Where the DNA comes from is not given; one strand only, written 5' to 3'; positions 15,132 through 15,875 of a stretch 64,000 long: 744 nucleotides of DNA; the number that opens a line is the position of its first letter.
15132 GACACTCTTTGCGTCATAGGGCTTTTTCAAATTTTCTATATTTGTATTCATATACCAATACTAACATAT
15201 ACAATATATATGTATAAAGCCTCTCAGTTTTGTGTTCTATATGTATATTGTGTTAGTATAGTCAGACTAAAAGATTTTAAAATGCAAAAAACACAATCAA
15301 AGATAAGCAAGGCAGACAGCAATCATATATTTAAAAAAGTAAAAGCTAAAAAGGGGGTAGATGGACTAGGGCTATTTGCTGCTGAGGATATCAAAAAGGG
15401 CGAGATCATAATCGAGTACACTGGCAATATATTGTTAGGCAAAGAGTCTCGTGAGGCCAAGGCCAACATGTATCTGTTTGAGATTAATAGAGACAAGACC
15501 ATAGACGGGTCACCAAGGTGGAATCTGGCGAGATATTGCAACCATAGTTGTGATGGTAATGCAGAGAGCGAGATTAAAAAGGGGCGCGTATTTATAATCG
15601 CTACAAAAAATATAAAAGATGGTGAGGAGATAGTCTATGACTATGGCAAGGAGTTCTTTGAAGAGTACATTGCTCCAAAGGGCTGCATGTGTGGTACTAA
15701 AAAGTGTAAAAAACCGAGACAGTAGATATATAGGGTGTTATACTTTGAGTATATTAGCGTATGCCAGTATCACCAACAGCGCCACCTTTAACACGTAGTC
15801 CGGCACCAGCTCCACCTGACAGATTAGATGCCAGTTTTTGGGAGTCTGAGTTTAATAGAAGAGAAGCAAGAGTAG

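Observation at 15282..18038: SET-domain lysine methyltransferase, orphan coiled-coil protein and histone-H1-like protein in one co-directional block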

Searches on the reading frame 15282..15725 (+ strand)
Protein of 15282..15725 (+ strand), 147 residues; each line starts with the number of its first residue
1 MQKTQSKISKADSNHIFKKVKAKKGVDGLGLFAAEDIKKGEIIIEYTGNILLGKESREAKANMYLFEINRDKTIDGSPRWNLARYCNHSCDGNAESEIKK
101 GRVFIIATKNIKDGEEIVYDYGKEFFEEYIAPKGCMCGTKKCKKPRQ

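Call 3: search_protein_families(library=pfam, proteins=[window:15282-15725:+], max_evalue=1)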
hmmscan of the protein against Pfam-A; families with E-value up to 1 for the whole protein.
window:15282-15725:+ (147 aa): 2 families
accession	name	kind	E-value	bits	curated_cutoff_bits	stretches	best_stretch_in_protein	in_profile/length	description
PF00856.33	SET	-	2.2e-24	86.3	22.4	1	28-122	1-105/105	SET domain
PF16256.10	DUF4911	-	0.088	13.3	29.3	1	24-47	16-39/57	Domain of unknown function (DUF4911)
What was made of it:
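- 15282..15725 (+): SET-domain lysine methyltransferase gene, 147 aa: SET core plus post-SET Zn cluster (C90 of NHSC with C135, C137, C142). Pfam PF00856 at 86.3 bits (call 3).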

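Call 4: search_protein_families(library=ncbifam, proteins=[window:15282-15725:+], max_evalue=1)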
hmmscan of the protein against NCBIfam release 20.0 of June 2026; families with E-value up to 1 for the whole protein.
window:15282-15725:+ (147 aa): 1 family
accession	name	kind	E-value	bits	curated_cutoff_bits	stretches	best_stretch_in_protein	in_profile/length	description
NF043024.1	T4SS_AnkI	equivalog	1.1e-12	47.5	550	1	9-123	14-141/439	Dot/Icm T4SS effector AnkI/LegAS4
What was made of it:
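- On Chlamydial histone-like Hc1 (PF07432) and Hc2 (PF07382): No Pfam or NCBIfam family at E up to 1 for the 50-aa protein (calls 3, 4).
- There is no similarity to any ribosomal protein family (calls 3, 4).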

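Call 8: find_homologous_proteins(query=window:15282-15725:+)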
Query window:15282-15725:+ (147 aa): 323 proteins with E <= 0.001 among 339 candidates; the best 120 are listed.
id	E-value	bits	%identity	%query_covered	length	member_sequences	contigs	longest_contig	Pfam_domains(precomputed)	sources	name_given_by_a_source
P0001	2.6e-91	321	98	100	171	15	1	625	PF00856.34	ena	-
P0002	1.5e-81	289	86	99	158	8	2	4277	PF00856.34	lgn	-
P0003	3.5e-63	230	69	97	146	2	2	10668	PF00856.34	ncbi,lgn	-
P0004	9.3e-63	228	72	96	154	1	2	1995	PF00856.34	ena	-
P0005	7.5e-62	225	73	93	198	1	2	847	PF00856.34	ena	-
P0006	1.9e-61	224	69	97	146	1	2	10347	PF00856.34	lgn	-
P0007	1.5e-59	218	69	96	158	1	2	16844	PF00856.34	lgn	-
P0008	1.9e-59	218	74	88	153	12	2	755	PF00856.34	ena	-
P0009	9.4e-59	215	72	88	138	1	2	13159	PF00856.34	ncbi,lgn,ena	-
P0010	1.8e-58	215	76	86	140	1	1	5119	PF00856.34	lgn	-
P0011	1.3e-57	212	71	91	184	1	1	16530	PF00856.34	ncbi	-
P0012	1.5e-57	211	74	87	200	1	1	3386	PF00856.34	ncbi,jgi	jgi:SET domain-containing protein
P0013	2.5e-57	211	73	89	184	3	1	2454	PF00856.34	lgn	-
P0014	4.4e-57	210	70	92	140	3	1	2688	PF00856.34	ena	-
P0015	4.6e-57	210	70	92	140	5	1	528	PF00856.34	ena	-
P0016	5.4e-57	210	72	88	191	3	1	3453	PF00856.34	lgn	-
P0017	4.9e-56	207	72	90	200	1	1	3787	PF00856.34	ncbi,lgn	-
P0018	7.2e-56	206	72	86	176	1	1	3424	PF00856.34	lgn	-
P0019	8.5e-56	206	68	96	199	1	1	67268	PF00856.34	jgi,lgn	jgi:hypothetical protein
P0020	9.1e-56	206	66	95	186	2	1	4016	PF00856.34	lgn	-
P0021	9.2e-56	206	68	96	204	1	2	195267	PF00856.34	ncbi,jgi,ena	-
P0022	9.6e-56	206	68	95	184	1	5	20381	PF00856.34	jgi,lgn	jgi:hypothetical protein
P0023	1.0e-55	206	67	94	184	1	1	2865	PF00856.34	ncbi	-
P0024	1.2e-55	205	71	88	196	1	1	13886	PF00856.34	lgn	-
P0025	6.1e-55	203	67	92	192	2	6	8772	PF00856.34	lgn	-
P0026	7.0e-55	203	73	87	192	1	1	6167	PF00856.34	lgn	-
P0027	9.5e-55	202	70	90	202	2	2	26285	PF00856.34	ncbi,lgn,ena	-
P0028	1.1e-54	202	68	96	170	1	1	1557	PF00856.34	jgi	jgi:SET domain-containing protein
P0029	1.1e-54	202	68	94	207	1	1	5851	PF00856.34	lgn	-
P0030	1.5e-54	202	69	92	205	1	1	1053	PF00856.34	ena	-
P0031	1.6e-54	202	66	95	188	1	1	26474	PF00856.34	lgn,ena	-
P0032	1.6e-54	202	63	94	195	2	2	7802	PF00856.34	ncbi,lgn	-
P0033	2.6e-54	201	65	96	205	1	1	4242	PF00856.34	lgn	-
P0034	3.0e-54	201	66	90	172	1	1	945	PF00856.34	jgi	jgi:SET domain-containing protein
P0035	3.0e-54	201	67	94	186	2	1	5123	PF00856.34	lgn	-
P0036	3.3e-54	201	71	87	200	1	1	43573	PF00856.34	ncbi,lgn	-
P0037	3.5e-54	201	67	95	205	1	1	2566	PF00856.34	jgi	-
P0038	3.8e-54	200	63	96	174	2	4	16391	PF00856.34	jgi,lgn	jgi:SET domain-containing protein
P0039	5.1e-54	200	71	86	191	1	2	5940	PF00856.34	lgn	-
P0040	5.4e-54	200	72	88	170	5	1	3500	PF00856.34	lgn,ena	-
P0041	6.3e-54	200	72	85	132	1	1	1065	PF00856.34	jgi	-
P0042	6.9e-54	200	72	85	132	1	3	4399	PF00856.34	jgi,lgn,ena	jgi:SET domain-containing protein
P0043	7.5e-54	200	71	85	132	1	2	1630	PF00856.34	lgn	-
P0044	7.8e-54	199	70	87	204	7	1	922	PF00856.34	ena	-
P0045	1.3e-53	199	69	87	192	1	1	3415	PF00856.34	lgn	-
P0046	1.4e-53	199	67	90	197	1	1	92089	PF00856.34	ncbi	-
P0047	1.5e-53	199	67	96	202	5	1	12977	PF00856.34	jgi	jgi:uncharacterized protein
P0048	1.5e-53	199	66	95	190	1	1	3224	PF00856.34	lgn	-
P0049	1.5e-53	198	68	90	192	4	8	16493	PF00856.34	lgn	-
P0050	1.6e-53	198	70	87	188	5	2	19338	PF00856.34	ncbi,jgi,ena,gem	-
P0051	1.8e-53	198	62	98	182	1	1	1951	PF00856.34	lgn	-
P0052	2.0e-53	198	70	87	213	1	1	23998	PF00856.34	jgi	jgi:hypothetical protein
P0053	2.1e-53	198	74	83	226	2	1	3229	PF00856.34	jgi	jgi:hypothetical protein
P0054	2.7e-53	198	68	90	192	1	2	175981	PF00856.34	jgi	-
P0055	3.0e-53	198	66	87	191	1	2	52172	PF00856.34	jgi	jgi:uncharacterized protein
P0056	3.7e-53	197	66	91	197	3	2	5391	PF00856.34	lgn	-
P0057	4.2e-53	197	70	86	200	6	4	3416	PF00856.34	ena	-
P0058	4.2e-53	197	70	87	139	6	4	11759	PF00856.34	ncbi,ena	-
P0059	4.3e-53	197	65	94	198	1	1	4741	PF00856.34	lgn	-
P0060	4.6e-53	197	71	89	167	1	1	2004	PF00856.34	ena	-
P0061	4.8e-53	197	70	86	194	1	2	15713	PF00856.34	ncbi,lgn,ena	-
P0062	5.0e-53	197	66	90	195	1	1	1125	PF00856.34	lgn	-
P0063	5.1e-53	197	72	84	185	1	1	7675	PF00856.34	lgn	-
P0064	5.2e-53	197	66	93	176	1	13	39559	PF00856.34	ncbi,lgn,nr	ncbi:MAG: uncharacterized protein QG653_302 [Patescibacteria group bacterium]|nr:uncharacterized pro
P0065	5.2e-53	197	69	86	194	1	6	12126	PF00856.34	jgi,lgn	jgi:hypothetical protein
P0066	5.6e-53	197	69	86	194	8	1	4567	PF00856.34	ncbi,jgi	jgi:hypothetical protein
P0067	5.7e-53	197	70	87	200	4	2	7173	PF00856.34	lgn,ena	-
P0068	5.8e-53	197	70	85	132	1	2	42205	PF00856.34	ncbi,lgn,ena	-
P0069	5.9e-53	197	68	87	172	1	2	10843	PF00856.34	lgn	-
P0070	5.9e-53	197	62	96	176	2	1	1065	PF00856.34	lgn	-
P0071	6.0e-53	197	67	90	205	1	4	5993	PF00856.34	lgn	-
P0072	7.7e-53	196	68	86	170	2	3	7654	PF00856.34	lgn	-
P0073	8.1e-53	196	71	84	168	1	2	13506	PF00856.34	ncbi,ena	-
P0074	8.3e-53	196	68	87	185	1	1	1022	PF00856.34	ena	-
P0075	8.9e-53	196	70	86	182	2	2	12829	PF00856.34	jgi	jgi:SET domain-containing protein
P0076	9.5e-53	196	72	86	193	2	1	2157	PF00856.34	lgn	-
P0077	1.0e-52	196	68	86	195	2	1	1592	PF00856.34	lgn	-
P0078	1.3e-52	195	66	87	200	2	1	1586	PF00856.34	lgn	-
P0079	1.4e-52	195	65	95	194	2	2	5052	PF00856.34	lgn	-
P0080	1.7e-52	195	64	96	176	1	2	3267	PF00856.34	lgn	-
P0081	1.7e-52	195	68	89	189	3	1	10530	PF00856.34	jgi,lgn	jgi:SET domain-containing protein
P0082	1.8e-52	195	69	86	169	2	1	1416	PF00856.34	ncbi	-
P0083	1.9e-52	195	69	87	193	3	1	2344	PF00856.34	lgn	-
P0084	2.1e-52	195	69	90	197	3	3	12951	PF00856.34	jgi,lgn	jgi:hypothetical protein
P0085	2.1e-52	195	70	86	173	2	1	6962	PF00856.34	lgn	-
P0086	2.2e-52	195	71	84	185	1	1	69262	PF00856.34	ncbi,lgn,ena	-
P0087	2.4e-52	195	66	87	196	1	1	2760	PF00856.34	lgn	-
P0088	2.7e-52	194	70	86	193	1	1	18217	PF00856.34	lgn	-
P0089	2.9e-52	194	65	93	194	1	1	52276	PF00856.34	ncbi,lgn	-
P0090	3.0e-52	194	67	90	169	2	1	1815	PF00856.34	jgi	-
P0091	3.2e-52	194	66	87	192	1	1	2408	PF00856.34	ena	-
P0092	3.3e-52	194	68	87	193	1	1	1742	PF00856.34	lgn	-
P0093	3.5e-52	194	64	96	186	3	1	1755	PF00856.34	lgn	-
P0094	3.7e-52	194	64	96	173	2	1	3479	PF00856.34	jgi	jgi:uncharacterized protein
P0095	3.8e-52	194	70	87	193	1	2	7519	PF00856.34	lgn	-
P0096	4.7e-52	194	70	86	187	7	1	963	PF00856.34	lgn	-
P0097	5.1e-52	194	64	94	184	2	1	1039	PF00856.34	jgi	jgi:uncharacterized protein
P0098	5.2e-52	194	69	86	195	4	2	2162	PF00856.34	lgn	-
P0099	5.3e-52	194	69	87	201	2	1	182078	PF00856.34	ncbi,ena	ncbi:MAG: SET domain-containing protein [Candidatus Paceibacterota bacterium]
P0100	5.6e-52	193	66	95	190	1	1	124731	PF00856.34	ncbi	-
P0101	6.0e-52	193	68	86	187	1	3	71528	PF00856.34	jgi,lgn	jgi:hypothetical protein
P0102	6.1e-52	193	70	86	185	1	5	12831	PF00856.34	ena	-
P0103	7.3e-52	193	68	86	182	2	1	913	PF00856.34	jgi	jgi:hypothetical protein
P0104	8.2e-52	193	70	88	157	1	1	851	PF00856.34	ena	-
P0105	9.5e-52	193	64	96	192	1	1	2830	PF00856.34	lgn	-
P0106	1.1e-51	192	66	96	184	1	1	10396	PF00856.34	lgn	-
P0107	1.1e-51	192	62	96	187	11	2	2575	PF00856.34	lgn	-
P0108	1.2e-51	192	64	90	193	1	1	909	PF00856.34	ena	-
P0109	1.3e-51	192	67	86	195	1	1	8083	PF00856.34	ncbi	-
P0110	1.3e-51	192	62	96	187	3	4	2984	PF00856.34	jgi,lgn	jgi:SET domain-containing protein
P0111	1.4e-51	192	64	93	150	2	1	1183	PF00856.34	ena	-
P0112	1.4e-51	192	62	96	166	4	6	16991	PF00856.34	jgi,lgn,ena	jgi:SET domain-containing protein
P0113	1.9e-51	192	68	86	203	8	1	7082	PF00856.34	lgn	-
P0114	2.2e-51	191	67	90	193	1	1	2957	PF00856.34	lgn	-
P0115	2.3e-51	191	68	87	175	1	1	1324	PF00856.34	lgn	-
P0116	2.4e-51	191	66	87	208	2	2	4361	PF00856.34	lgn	-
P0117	2.6e-51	191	63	93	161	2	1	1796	PF00856.34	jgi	jgi:hypothetical protein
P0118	2.8e-51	191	66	89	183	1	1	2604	PF00856.34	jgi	jgi:SET domain-containing protein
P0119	2.8e-51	191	68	90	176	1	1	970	PF00856.34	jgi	jgi:uncharacterized protein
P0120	3.0e-51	191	66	87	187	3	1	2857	PF00856.34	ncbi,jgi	jgi:hypothetical protein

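Call 9: search_solved_structures(query=window:15282-15725:+, show_alignments=2)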
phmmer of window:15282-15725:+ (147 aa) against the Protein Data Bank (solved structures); distinct sequences matched with E-value up to 0.001: 110 (the best 60 are shown).
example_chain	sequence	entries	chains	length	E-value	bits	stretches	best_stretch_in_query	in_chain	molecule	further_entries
4z4p_A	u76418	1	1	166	1.1e-19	74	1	22-144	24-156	Histone-lysine N-methyltransferase 2D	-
5f6k_C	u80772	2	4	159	1e-18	70.9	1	21-144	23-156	Histone-lysine N-methyltransferase 2C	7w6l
5f59_A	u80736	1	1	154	1e-18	70.9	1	22-144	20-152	Histone-lysine N-methyltransferase 2C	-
6kiw_K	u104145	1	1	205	2.1e-18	69.9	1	21-144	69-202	Histone-lysine N-methyltransferase 2C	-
9yl3_K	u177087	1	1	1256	6e-18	68.4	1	22-144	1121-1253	[histone H3]-lysine(4) N-methyltransferase,Histone-lysine N-methyltransferase 2D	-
9yle_K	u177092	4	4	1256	6e-18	68.4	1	22-144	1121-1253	[histone H3]-lysine(4) N-methyltransferase,Histone-lysine N-methyltransferase 2D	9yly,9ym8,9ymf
7u5v_A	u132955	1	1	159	2.3e-17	66.5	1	25-144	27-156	Histone-lysine N-methyltransferase 2A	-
2w5y_A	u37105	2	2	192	3.6e-17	65.9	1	24-144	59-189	HISTONE-LYSINE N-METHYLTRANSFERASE HRX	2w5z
6kiu_K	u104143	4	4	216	5e-17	65.4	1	24-144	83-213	Histone-lysine N-methyltransferase 2A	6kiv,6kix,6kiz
7ud5_K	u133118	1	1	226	5.7e-17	65.2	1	24-144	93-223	cDNA FLJ56846, highly similar to Zinc finger protein HRX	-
5f5e_A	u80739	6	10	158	3e-16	62.9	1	24-144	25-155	Histone-lysine N-methyltransferase 2A | Histone-lysine N-methyltransferase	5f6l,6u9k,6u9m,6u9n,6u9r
7w67_C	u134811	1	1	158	3.9e-16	62.5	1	24-144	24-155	Histone-lysine N-methyltransferase 2A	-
7w6a_C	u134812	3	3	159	3.9e-16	62.5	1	24-144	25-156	Histone-lysine N-methyltransferase 2A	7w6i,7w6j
6pwv_C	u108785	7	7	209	6.9e-16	61.7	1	24-144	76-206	Histone-lysine N-methyltransferase 2A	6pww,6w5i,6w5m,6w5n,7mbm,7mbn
7bre_B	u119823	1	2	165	1.5e-14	57.3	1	23-144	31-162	Histone-lysine N-methyltransferase 2B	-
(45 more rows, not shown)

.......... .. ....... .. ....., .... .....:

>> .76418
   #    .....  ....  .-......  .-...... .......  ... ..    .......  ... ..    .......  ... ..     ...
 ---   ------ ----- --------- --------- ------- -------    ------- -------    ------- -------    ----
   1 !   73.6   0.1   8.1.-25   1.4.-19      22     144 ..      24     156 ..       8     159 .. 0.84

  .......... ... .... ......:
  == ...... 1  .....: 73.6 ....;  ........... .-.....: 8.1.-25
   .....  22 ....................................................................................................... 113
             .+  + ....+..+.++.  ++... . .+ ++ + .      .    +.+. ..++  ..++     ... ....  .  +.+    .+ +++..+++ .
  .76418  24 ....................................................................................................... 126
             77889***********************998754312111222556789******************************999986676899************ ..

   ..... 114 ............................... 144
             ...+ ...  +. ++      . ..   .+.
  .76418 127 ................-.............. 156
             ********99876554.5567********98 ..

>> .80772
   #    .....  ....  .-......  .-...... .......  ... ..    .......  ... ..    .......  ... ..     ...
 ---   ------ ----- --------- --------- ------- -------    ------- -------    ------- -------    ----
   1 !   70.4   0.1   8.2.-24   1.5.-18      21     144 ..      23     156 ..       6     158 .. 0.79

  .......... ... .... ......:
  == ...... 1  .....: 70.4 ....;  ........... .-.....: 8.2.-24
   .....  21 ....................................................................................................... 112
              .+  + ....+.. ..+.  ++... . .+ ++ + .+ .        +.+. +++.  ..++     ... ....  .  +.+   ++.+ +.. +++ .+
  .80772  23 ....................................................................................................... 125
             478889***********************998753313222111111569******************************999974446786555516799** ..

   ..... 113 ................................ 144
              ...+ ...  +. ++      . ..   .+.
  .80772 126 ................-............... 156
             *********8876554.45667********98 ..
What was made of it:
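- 15282..15725 (+): Best solved relatives are the KMT2D/2C/2A SET plus post-SET regions, E 1e-19 to 1e-16, with motif-by-motif alignment (call 9).
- On SET-domain protein lysine methyltransferases (Pfam PF00856): C135-M-C137-GTKK-C142 aligns with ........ of KMT2D (call 9).
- Closest known: Eukaryotic KMT2/MLL SET plus post-SET catalytic module. Same: The best sequence match, covering the GxG, NHSC, YDY and CxCx4C motifs (call 9).
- Checked: It aligns to the KMT2D/KMT2C SET plus post-SET region at E 1e-19, with GLGLFA, NHSC, EIVYDYG and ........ all matched (call 9).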

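Call 13: find_related_loci(query=A1, collection=genome_contigs, flank=10000)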
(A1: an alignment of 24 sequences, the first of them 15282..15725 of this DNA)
Query A1 (147 aa) in genome_contigs; peptide patterns used: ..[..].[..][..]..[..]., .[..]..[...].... (x = any residue, [..] = any of these).
599 stretches matched a pattern (row limit reached: there are more); 568 encode a relative of the query (tblastn E <= 1e-3); the best 80 are kept; 80 distinct loci.
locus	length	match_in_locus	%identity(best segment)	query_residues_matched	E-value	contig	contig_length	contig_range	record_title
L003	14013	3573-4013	97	1-147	4e-94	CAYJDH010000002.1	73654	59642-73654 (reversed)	MAG TPA_asm: uncultured Candidatus Saccharibacteria bacterium isolate ERP123247_co1_83 genome assembly, contig: NODE_157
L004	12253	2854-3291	87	1-146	2e-84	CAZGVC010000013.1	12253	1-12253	MAG TPA_asm: uncultured Candidatus Saccharibacteria bacterium isolate SRP135725_co1_137 genome assembly, contig: NODE_71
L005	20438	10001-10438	86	1-146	1e-84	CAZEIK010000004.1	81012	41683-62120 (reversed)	MAG TPA_asm: uncultured Candidatus Saccharibacteria bacterium isolate SRP257259_co1_270 genome assembly, contig: NODE_26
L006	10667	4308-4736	69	1-143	2e-66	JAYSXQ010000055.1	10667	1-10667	MAG: bacterium isolate GFS_13250 GFS_13250_54, whole genome shotgun sequence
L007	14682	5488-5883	68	10-141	3e-60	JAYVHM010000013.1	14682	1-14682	MAG: bacterium isolate GL49_Down_metabat_72 GL49_Down_metabat_72_12, whole genome shotgun sequence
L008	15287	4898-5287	69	12-141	2e-59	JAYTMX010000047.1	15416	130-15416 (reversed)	MAG: bacterium isolate GFS_3829 GFS_3829_46, whole genome shotgun sequence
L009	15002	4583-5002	66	4-141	7e-59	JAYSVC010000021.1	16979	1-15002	MAG: bacterium isolate GFS_12699 GFS_12699_20, whole genome shotgun sequence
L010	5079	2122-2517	70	10-141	8e-59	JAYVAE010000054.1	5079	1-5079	MAG: bacterium isolate GL22_UP_metabat_32 GL22_UP_metabat_32_53, whole genome shotgun sequence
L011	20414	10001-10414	65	5-140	4e-57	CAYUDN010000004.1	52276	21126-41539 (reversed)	MAG TPA_asm: uncultured Candidatus Saccharibacteria bacterium isolate SRP278252_co1_764 genome assembly, contig: NODE_84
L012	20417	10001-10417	65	1-137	3e-57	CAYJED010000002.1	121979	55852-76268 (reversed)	MAG TPA_asm: uncultured Candidatus Saccharibacteria bacterium isolate ERP123247_co1_147 genome assembly, contig: NODE_65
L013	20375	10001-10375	70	17-141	1e-56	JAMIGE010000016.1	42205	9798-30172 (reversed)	MAG: Candidatus Paceibacterota bacterium isolate UR_AS_metabat.67 k201_197684, whole genome shotgun sequence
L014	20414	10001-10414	65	2-141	1e-56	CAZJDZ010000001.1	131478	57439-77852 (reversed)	MAG TPA_asm: uncultured Candidatus Saccharibacteria bacterium isolate SRP296810_co1_219 genome assembly, contig: NODE_11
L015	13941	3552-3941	69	14-141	2e-56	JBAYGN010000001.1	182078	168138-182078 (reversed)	MAG: Candidatus Paceibacterota bacterium isolate SO_2016_GW1_126 scaffold00163_OW334_2016, whole genome shotgun sequence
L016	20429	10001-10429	66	2-141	2e-56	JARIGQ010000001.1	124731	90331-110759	MAG: Candidatus Nomurabacteria bacterium isolate CullarsAll.DT.22 k141_285603, whole genome shotgun sequence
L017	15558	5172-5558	69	14-140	2e-56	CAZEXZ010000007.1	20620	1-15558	MAG TPA_asm: uncultured Candidatus Saccharibacteria bacterium isolate SRP170004_co1_567 genome assembly, contig: NODE_39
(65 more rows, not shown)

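Call 55: predict_structure(alignment_id=A1)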
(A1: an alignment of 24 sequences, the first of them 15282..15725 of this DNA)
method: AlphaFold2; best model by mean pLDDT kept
length: 147 residues; sequences in the alignment: 24
mean_pLDDT: 63.1   pTM: 0.61
mean pLDDT of the five models: 63.1, 56.1, 56.1, 51.4, 44.3
residues with pLDDT >= 90: 14; 70-90: 41; 50-70: 50; < 50: 42
segments of 3 or more residues with pLDDT < 50: 1-15, 59-85
pLDDT, mean of each block of 10 residues (from residue 1): 28 56 70 90 71 53 39 39 54 78 81 86 65 69 66
secondary structure, 60 per line:
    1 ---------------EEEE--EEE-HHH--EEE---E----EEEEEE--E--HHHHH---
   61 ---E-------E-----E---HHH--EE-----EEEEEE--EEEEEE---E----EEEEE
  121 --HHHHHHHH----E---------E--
elements in order: E16-19 E22-24 E31-33 E42-47 H53-57 E94-99 E102-107 E116-120 H123-130
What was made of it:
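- On SET-domain protein lysine methyltransferases (Pfam PF00856): The AF2 model from a 24-sequence alignment reached only pLDDT 63 (call 55) and was not used.
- Tried and rejected: The SET AF2 model had low confidence (call 55) and was not used.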

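Call 89: search_protein_families(library=phrogs, proteins=[window:15282-15725:+], max_evalue=0.01)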
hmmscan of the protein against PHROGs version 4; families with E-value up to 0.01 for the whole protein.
window:15282-15725:+ (147 aa): 2 families
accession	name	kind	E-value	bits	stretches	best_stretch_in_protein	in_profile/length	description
phrog_34170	-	unknown function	0.00081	20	0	74-124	222-278/296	-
phrog_28741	-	unknown function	0.0033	18.4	0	48-121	19-93/100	-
